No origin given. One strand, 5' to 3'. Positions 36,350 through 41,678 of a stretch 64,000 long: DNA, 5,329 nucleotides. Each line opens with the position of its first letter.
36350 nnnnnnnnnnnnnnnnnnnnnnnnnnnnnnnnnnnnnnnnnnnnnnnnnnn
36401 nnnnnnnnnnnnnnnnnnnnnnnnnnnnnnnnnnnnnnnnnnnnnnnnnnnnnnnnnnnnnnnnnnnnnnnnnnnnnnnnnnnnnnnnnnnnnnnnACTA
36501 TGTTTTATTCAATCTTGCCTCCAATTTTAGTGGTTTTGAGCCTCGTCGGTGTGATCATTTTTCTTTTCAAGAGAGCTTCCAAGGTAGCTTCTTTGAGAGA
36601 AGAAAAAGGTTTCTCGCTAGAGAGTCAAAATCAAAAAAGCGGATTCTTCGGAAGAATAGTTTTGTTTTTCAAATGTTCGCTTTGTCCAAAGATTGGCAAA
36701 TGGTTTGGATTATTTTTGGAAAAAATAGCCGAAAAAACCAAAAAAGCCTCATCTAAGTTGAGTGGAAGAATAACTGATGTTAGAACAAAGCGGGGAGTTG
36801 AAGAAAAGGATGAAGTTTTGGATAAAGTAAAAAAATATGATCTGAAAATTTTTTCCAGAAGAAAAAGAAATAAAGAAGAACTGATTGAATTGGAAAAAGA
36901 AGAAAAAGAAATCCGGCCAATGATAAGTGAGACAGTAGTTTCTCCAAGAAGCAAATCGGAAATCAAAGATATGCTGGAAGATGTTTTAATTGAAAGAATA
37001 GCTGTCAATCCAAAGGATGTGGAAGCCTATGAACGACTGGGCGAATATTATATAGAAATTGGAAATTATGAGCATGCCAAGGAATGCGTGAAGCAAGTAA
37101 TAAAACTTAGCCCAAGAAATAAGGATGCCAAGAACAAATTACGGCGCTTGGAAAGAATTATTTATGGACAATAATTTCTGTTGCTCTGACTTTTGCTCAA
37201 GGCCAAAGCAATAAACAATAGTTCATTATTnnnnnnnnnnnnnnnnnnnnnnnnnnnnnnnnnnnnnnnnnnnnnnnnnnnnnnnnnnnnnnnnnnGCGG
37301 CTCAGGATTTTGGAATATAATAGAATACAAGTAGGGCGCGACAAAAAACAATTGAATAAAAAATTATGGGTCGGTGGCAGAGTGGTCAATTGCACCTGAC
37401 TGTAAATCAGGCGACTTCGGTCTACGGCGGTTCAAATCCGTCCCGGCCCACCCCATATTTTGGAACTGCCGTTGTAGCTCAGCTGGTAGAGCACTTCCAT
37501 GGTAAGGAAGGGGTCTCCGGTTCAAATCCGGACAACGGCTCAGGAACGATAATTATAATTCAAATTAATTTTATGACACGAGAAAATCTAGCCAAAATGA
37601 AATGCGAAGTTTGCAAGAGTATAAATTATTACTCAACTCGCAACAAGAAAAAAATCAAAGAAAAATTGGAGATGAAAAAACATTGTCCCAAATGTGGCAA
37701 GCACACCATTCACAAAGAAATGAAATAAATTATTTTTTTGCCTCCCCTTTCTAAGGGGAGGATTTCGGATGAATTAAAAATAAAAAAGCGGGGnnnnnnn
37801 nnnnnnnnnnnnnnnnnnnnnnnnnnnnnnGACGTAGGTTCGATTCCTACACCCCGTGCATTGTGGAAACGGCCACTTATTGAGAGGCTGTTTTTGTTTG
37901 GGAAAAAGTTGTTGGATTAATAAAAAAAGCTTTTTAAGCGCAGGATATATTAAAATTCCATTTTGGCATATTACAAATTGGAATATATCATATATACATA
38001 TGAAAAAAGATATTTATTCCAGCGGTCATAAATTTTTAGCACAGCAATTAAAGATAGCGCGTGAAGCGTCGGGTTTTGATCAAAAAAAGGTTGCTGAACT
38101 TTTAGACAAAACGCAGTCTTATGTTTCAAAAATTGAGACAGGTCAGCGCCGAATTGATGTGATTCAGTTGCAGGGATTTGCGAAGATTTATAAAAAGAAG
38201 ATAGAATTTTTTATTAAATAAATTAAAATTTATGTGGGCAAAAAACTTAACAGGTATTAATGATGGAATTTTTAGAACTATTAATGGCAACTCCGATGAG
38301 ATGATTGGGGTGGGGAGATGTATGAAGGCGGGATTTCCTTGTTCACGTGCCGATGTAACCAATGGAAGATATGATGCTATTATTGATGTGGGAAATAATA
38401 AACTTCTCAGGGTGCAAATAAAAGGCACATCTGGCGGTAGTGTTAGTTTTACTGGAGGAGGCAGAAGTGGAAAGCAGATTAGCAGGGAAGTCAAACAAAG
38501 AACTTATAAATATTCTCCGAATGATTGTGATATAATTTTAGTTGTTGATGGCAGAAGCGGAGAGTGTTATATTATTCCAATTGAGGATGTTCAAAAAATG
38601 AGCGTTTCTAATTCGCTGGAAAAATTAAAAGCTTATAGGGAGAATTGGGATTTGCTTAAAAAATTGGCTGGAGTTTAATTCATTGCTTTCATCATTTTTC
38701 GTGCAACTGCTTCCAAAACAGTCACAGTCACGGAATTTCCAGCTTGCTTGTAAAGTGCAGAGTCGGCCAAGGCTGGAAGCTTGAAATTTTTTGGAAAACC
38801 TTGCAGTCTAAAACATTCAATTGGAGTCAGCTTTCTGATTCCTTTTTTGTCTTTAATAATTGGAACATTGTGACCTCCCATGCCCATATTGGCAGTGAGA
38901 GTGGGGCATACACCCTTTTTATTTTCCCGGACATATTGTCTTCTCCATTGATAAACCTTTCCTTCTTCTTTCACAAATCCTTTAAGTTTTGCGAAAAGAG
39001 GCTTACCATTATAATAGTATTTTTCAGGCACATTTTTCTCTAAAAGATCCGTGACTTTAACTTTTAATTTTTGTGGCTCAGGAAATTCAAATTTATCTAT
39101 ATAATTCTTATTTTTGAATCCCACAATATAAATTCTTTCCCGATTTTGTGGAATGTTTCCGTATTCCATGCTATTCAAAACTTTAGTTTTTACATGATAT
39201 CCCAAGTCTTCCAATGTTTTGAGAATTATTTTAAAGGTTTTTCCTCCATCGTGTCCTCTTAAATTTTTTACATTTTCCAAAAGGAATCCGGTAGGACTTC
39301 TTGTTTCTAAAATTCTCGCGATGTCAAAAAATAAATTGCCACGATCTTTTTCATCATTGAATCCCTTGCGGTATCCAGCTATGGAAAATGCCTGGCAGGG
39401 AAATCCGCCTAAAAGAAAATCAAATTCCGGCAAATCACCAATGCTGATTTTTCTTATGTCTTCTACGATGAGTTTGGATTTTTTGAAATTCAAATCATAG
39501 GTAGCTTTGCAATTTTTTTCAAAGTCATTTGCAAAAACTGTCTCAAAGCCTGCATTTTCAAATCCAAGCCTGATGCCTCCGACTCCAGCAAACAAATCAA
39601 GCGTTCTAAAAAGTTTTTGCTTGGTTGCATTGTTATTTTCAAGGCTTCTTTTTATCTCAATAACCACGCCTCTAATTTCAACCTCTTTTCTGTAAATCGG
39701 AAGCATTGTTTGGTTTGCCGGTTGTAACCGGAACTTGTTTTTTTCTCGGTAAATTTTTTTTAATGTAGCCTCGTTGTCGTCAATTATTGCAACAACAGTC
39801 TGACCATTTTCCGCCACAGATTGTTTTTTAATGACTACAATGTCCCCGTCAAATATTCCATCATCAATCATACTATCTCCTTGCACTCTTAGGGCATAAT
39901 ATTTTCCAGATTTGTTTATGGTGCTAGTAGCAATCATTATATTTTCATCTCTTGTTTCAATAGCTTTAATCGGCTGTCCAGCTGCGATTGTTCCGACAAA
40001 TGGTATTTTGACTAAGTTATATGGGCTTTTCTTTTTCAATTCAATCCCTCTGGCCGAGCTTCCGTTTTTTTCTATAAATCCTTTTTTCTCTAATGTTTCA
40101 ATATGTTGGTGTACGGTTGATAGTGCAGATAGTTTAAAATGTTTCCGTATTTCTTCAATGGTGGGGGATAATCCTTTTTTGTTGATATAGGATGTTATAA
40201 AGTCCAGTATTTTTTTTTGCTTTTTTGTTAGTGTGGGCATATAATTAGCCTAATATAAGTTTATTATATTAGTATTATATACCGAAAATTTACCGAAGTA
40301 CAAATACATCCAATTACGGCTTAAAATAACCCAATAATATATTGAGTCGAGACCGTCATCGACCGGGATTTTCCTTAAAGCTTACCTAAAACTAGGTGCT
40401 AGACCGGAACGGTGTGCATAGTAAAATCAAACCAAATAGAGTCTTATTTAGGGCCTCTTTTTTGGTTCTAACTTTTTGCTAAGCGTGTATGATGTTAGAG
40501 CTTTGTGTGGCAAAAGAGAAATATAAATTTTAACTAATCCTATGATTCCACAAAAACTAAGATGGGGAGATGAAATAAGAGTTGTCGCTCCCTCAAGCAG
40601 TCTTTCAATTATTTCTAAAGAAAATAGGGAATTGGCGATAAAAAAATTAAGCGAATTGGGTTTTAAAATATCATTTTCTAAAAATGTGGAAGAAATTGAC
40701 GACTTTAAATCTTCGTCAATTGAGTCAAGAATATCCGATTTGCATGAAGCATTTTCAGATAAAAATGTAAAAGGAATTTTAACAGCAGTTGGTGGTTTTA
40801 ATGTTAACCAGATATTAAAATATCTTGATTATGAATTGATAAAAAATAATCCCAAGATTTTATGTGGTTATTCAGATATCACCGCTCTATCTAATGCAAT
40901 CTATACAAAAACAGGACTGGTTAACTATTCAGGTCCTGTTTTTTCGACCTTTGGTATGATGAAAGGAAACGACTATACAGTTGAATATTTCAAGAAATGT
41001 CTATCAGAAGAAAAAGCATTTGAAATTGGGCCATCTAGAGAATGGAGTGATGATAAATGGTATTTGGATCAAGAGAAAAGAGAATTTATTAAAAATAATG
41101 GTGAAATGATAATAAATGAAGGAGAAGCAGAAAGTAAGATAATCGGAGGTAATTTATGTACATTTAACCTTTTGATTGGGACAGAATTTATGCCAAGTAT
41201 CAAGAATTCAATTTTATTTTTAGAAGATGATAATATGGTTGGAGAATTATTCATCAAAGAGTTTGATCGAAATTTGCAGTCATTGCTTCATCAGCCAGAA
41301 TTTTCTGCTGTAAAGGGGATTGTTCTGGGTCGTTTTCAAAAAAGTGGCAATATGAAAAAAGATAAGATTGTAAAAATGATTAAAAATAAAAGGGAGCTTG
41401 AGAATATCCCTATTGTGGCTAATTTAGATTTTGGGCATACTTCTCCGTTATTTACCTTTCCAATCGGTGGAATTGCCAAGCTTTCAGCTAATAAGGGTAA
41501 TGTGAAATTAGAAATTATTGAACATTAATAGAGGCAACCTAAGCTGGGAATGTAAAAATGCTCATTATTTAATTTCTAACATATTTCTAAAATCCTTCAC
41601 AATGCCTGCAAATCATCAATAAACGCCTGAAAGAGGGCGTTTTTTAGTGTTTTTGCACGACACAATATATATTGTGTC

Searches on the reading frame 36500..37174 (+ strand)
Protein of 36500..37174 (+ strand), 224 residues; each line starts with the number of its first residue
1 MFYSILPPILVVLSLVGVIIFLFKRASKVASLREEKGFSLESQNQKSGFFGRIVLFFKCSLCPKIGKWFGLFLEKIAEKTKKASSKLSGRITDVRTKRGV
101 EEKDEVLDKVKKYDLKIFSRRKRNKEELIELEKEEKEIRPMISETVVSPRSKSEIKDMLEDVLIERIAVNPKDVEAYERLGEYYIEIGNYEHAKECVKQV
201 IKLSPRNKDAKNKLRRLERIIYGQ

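Call 67: search_protein_families(library=pfam, proteins=[window:36500-37174:+], max_evalue=0.0001)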
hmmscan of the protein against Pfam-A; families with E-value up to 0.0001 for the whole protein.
window:36500-37174:+ (224 aa): 3 families
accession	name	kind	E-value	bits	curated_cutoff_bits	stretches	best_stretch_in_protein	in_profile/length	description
PF13181.12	TPR_8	-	5.9e-07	29.6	25.7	1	175-207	2-34/34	Tetratricopeptide repeat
PF07719.23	TPR_2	-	3.4e-06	27.2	27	1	175-207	2-34/34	Tetratricopeptide repeat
PF00515.34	TPR_1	-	7.3e-05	22.9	27.8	0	175-207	2-34/34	Tetratricopeptide repeat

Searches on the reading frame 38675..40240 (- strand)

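Call 45: search_protein_families(library=pfam, proteins=[window:38675-40240:-], max_evalue=0.00001)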
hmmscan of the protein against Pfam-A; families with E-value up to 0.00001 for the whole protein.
window:38675-40240:- (521 aa): 3 families
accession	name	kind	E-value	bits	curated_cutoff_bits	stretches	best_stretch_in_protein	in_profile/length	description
PF00145.23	DNA_methylase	-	1.8e-93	314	22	1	211-517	1-323/324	C-5 cytosine-specific DNA methylase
PF00717.28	Peptidase_S24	-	8.2e-31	106.6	23.3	1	80-194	1-116/116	Peptidase S24-like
PF01726.22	LexA_DNA_bind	-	2.4e-17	62.9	23.7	1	1-65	1-65/65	LexA DNA binding domain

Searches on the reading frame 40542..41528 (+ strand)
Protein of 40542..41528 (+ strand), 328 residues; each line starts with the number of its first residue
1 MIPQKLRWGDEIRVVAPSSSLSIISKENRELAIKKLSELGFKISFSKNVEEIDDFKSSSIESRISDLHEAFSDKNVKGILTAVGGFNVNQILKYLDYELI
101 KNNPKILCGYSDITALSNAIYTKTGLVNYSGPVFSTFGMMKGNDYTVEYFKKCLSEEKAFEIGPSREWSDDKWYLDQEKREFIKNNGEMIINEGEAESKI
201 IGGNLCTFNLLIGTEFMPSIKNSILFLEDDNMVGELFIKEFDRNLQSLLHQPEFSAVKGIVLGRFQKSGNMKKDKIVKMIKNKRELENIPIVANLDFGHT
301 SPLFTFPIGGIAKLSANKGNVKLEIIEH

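Call 45: search_protein_families(library=pfam, proteins=[window:40542-41528:+], max_evalue=0.00001)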
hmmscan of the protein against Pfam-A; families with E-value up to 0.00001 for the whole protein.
window:40542-41528:+ (328 aa): 2 families
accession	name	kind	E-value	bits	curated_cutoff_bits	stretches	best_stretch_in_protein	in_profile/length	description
PF02016.21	Peptidase_S66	-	9.3e-35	119.8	25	1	12-131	1-121/121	LD-carboxypeptidase N-terminal domain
PF17676.7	Peptidase_S66C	-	1.6e-28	100.1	23.7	1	198-314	2-120/120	LD-carboxypeptidase C-terminal domain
